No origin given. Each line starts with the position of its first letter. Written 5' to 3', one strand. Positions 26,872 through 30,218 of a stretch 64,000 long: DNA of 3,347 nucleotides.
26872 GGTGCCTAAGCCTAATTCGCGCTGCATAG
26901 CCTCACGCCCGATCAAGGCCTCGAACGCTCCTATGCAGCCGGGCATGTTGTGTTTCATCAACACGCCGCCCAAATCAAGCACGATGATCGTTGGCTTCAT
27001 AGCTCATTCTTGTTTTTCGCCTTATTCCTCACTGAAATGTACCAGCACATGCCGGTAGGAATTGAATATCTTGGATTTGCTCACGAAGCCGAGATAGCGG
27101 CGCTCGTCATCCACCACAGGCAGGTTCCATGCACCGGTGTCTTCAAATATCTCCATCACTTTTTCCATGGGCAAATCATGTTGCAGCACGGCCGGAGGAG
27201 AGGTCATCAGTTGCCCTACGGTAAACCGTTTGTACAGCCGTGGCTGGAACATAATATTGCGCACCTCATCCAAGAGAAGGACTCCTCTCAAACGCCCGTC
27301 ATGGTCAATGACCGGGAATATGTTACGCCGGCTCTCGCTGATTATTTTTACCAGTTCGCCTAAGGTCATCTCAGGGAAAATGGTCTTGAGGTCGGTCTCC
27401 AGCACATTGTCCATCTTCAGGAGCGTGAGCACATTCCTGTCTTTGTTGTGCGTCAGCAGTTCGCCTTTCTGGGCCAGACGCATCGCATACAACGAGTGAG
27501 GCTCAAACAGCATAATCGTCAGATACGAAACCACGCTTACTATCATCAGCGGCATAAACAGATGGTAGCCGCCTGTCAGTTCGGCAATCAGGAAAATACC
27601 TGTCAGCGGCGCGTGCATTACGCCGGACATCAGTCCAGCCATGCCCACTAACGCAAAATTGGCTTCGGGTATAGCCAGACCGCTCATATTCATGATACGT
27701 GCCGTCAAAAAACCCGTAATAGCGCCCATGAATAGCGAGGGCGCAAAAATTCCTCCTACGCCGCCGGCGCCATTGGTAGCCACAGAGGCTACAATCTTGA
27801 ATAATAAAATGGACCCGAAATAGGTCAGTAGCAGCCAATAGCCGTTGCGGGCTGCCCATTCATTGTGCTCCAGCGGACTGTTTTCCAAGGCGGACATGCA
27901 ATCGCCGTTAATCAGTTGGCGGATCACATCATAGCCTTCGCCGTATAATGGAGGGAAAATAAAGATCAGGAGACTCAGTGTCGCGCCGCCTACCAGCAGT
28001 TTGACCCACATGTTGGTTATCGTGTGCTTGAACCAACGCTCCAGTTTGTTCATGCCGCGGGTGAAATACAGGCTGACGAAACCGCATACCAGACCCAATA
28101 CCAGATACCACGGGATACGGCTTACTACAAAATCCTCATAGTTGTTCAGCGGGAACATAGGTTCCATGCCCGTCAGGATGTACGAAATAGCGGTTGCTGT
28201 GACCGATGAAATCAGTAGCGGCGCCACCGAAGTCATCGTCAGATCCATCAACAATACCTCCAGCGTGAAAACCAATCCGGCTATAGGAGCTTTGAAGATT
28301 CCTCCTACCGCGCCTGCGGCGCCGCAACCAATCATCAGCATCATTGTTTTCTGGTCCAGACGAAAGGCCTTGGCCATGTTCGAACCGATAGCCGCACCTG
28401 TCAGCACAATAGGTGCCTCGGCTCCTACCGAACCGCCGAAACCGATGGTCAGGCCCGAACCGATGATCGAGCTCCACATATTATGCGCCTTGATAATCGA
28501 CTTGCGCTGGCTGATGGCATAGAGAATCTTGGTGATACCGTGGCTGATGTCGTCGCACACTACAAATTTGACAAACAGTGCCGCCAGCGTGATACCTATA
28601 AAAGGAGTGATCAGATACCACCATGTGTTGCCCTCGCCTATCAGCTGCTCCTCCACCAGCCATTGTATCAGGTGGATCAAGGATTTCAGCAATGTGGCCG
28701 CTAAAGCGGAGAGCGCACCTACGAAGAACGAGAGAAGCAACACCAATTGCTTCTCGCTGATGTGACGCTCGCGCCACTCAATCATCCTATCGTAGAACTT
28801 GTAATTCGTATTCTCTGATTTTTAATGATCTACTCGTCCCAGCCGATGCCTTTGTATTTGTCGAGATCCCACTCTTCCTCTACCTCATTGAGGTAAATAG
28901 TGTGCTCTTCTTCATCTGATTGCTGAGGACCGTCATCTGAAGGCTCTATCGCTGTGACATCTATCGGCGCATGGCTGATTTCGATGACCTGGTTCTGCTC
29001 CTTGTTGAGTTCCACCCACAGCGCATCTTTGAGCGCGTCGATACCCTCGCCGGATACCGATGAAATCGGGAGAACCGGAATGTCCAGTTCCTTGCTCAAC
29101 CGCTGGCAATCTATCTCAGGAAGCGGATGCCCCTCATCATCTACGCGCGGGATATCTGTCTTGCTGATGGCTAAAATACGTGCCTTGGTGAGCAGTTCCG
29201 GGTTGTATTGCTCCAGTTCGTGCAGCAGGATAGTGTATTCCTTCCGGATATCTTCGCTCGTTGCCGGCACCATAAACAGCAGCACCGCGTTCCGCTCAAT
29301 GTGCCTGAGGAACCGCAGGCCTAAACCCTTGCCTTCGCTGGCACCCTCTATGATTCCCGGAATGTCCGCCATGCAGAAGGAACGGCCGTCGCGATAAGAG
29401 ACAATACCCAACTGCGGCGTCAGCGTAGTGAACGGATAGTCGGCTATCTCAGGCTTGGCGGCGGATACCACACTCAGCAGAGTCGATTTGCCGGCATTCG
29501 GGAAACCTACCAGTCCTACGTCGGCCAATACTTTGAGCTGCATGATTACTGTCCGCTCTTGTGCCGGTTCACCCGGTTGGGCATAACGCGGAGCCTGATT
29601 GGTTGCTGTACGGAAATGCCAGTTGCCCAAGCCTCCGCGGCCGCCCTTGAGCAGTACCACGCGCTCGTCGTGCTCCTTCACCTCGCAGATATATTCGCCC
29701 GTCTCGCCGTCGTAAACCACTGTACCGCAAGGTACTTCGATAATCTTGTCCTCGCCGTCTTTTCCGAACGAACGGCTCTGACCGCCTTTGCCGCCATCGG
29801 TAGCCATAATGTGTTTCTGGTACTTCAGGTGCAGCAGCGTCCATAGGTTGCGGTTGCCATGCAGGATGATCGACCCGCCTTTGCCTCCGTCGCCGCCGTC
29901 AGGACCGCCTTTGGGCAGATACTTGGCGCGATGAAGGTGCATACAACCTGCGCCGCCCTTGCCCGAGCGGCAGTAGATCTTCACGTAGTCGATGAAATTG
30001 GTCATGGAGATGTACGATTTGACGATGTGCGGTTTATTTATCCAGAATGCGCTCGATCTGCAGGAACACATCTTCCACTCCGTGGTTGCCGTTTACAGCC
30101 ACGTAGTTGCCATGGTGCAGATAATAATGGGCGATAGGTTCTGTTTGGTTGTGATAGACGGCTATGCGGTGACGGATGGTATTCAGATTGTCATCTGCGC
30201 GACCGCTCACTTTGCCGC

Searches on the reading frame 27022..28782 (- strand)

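Call 67: search_protein_families(library=ncbifam, proteins=[window:27022-28782:-], max_evalue=0.00001)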
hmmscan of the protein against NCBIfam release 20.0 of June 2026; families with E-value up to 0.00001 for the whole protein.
window:27022-28782:- (586 aa): 5 families
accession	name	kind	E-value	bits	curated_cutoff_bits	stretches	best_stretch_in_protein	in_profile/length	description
NF002505.0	PRK01862.1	equivalog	1.4e-79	268.3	482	2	323-579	317-573/577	ClcB-like voltage-gated chloride channel protein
NF003640.0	PRK05277.1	equivalog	8e-47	160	350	2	10-295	29-326/471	H(+)/Cl(-) exchange transporter ClcA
NF002437.0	PRK01610.1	equivalog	2e-36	126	425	2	14-291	15-300/429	voltage-gated ClC-type chloride channel ClcB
NF011442.0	PRK14869.1-4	equivalog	2.8e-06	26.1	400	0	521-576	71-126/543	putative manganese-dependent inorganic diphosphatase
TIGR01186.1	proV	subfamily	5.7e-06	25.7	326.6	1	451-573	238-354/363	betaine/proline/choline family ABC transporter ATP-binding protein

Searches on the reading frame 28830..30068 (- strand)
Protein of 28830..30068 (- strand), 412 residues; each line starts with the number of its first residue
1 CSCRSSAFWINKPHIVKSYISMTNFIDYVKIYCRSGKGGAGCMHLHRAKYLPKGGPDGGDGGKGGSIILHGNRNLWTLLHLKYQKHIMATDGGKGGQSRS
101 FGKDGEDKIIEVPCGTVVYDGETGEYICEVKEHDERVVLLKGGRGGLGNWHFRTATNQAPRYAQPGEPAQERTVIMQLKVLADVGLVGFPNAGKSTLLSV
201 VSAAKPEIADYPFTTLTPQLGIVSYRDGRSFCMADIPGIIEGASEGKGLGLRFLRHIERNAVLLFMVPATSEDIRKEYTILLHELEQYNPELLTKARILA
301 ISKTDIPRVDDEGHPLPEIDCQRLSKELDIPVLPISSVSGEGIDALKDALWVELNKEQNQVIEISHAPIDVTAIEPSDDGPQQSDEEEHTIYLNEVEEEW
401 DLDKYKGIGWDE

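Call 67: search_protein_families(library=ncbifam, proteins=[window:28830-30068:-], max_evalue=0.00001)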
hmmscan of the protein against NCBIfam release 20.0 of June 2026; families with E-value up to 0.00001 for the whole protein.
window:28830-30068:- (412 aa): 14 families
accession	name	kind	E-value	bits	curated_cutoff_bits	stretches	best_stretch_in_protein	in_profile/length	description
NF008955.0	PRK12297.1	equivalog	2.4e-130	435.3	406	1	24-368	2-342/429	GTPase ObgE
NF008956.1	PRK12299.1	equivalog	4.9e-130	433.3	300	1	24-355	1-326/327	GTPase ObgE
TIGR02729.1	Obg_CgtA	equivalog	2e-126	421.5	280.25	1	25-353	1-327/329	Obg family GTPase CgtA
NF008954.1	PRK12296.1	equivalog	3.4e-101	339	377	1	22-368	1-353/470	GTPase ObgE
NF007171.0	PRK09602.1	subfamily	7e-17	61.3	387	2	183-223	4-44/397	YchF-related putative GTPase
TIGR00092.1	TIGR00092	equivalog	7.9e-15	54.8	279.2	1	184-260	5-98/368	redox-regulated ATPase YchF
TIGR00437.1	feoB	equivalog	7.1e-11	41.5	315.65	1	188-396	1-200/594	ferrous iron transport protein B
NF000908.1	PRK00089.1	equivalog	2e-10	40.4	237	1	184-357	6-170/291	GTPase Era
TIGR03156.1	GTP_HflX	equivalog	1.7e-08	33.8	216.75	1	181-349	189-346/351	GTPase HflX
NF008280.0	PRK11058.1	equivalog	2.9e-08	32.9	441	1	182-357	198-364/426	ribosome rescue GTPase HflX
NF007105.0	PRK09554.1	equivalog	1.4e-07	30.1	683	1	183-363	5-176/772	Fe(2+) transporter permease subunit FeoB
TIGR00231.1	small_GTP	domain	2.1e-07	30.9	42.5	1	183-344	5-156/164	GTP-binding protein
TIGR03594.1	GTPase_EngA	equivalog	5.8e-07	28.9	306.7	1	184-363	3-169/432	ribosome biogenesis GTPase Der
TIGR00436.1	era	equivalog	7e-07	28.9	116.25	1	184-357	3-166/270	GTPase Era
